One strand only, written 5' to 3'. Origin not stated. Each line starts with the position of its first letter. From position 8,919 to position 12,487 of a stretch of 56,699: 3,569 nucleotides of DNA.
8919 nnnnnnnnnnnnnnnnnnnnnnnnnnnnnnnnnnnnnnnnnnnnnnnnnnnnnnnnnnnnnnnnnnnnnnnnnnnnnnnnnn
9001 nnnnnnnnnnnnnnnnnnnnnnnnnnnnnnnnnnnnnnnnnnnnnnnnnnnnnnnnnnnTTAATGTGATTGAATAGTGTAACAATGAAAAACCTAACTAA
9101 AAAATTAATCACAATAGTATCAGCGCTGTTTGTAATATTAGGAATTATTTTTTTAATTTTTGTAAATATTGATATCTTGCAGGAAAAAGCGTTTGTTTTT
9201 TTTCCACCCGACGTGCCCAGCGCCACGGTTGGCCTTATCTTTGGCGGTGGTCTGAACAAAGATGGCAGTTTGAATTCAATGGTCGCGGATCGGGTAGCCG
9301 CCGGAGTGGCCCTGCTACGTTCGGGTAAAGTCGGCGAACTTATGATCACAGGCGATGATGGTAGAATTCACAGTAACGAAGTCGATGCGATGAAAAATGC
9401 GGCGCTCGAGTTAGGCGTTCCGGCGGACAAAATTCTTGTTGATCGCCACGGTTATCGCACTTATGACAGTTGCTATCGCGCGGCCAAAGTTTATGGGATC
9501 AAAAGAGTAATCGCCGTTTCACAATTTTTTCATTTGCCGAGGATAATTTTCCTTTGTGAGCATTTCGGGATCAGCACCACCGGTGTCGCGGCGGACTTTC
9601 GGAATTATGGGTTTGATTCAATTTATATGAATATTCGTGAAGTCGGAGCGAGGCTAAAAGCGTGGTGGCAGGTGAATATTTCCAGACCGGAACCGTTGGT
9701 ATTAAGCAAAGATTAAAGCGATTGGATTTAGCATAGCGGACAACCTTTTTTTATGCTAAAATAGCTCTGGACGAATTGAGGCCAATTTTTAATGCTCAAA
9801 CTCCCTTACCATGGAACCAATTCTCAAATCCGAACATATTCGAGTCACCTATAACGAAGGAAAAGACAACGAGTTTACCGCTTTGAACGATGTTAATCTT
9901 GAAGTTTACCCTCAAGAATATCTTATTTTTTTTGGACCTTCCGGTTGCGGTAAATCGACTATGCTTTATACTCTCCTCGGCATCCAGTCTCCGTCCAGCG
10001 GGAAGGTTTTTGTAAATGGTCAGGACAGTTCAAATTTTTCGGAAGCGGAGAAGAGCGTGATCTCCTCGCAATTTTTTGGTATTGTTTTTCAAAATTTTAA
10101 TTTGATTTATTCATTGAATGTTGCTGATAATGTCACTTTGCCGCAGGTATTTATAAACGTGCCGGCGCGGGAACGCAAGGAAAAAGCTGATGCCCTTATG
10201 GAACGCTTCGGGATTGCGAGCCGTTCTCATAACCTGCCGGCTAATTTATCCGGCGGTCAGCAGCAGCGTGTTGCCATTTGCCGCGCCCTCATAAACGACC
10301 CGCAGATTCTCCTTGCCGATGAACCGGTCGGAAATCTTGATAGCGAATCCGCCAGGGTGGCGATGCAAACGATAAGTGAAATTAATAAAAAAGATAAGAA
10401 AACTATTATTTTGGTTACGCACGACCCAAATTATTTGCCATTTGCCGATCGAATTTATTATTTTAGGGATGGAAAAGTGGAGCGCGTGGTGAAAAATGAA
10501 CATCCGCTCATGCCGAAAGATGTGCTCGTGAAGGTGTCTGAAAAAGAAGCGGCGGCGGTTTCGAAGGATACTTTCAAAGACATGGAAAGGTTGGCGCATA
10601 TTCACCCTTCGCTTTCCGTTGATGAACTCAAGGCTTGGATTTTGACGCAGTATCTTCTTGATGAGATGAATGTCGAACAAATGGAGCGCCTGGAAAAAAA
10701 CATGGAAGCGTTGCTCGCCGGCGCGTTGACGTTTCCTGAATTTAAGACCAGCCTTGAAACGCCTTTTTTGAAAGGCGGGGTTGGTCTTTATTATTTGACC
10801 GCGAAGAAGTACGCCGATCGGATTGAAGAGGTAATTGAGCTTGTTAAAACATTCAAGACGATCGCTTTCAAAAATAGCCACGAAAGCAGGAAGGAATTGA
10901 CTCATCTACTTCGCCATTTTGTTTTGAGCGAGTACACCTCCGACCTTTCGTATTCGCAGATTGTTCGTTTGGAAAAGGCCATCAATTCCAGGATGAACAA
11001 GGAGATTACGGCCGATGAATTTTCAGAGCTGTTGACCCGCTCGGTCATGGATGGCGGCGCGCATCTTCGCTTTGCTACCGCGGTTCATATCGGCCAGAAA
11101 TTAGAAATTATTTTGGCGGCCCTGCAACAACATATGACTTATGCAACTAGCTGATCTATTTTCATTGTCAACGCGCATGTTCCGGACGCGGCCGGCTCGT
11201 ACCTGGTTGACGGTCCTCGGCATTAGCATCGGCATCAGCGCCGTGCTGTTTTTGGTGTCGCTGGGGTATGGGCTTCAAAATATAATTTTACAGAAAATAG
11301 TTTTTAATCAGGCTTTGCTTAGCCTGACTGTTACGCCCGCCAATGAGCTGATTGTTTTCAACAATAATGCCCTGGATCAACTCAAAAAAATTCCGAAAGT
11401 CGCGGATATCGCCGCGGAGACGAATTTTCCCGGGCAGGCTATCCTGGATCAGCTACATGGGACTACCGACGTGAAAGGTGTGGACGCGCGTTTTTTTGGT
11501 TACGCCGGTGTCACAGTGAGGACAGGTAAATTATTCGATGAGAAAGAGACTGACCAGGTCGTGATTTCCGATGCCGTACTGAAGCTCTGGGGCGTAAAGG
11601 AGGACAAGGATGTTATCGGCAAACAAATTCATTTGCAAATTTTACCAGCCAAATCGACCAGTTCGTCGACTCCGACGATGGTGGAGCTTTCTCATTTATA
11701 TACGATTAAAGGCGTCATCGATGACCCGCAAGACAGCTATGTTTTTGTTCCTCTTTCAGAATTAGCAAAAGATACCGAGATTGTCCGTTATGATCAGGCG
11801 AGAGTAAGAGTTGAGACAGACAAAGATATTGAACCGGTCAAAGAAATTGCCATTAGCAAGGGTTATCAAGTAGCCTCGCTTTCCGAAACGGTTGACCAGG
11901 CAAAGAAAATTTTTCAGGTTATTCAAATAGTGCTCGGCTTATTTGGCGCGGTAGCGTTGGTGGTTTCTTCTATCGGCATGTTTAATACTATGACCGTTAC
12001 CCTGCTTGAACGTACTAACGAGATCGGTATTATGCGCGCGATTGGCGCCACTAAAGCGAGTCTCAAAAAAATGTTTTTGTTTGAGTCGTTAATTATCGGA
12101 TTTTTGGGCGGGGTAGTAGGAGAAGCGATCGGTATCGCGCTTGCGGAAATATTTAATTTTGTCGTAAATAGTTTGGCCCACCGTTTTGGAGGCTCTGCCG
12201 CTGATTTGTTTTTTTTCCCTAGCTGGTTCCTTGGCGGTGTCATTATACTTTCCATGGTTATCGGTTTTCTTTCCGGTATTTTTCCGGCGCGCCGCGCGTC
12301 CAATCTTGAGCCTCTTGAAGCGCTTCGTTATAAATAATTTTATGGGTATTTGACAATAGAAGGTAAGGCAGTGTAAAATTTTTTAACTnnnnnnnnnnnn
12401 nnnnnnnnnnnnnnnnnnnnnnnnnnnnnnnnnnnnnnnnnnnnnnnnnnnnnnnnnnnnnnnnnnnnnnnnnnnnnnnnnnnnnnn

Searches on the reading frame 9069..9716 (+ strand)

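Call 70: search_protein_families(library=pfam, proteins=[window:9069-9716:+], max_evalue=0.001)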
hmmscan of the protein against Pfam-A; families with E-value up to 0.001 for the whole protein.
window:9069-9716:+ (215 aa): 1 family
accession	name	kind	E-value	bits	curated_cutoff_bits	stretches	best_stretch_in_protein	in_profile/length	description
PF02698.23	DUF218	-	1.4e-18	67.5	27.6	1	57-179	5-110/133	DUF218 domain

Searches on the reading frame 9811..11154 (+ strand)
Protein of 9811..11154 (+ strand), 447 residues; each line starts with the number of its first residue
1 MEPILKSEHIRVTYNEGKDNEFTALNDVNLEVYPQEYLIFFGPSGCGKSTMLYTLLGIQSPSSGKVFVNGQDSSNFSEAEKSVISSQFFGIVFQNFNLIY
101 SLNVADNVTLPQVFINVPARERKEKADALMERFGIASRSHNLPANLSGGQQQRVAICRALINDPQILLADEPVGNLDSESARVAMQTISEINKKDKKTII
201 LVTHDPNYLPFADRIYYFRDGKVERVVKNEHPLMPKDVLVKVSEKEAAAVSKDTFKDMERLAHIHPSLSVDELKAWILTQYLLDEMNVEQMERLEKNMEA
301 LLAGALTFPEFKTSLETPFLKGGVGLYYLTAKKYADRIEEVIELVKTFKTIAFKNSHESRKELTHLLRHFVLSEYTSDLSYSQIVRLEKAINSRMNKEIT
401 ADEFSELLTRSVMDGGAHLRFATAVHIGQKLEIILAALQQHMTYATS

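Call 70: search_protein_families(library=pfam, proteins=[window:9811-11154:+], max_evalue=0.001)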
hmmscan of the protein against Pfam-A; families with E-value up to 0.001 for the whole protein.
window:9811-11154:+ (447 aa): 2 families
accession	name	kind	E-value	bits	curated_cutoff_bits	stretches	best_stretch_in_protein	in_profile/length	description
PF00005.33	ABC_tran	-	6.8e-33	114.6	25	1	25-173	1-136/137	ABC transporter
PF03215.21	Rad17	-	0.00076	19.9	23.8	0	24-72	34-81/186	Rad17 P-loop domain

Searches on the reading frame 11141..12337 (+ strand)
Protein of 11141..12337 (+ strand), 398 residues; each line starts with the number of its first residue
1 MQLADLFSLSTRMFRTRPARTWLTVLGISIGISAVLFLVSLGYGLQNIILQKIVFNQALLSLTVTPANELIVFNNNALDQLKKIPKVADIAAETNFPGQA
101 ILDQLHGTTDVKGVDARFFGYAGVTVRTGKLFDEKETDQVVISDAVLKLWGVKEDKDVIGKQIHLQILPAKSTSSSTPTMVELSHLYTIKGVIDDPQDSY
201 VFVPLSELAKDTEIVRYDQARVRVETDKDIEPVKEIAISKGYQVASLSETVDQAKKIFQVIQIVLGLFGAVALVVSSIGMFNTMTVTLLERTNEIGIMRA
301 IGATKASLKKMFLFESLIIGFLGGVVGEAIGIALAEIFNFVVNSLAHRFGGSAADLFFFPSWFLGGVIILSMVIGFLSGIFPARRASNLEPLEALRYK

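Call 70: search_protein_families(library=pfam, proteins=[window:11141-12337:+], max_evalue=0.001)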
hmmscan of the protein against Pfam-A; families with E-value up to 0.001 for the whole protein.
window:11141-12337:+ (398 aa): 2 families
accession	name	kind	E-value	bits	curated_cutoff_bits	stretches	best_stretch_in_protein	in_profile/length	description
PF02687.27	FtsX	-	8.3e-21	74.7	25.5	1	267-391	2-120/120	FtsX-like permease C-terminal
PF12704.14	MacB_PCD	-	1.4e-20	74.9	27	1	21-235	1-202/207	MacB-like periplasmic core domain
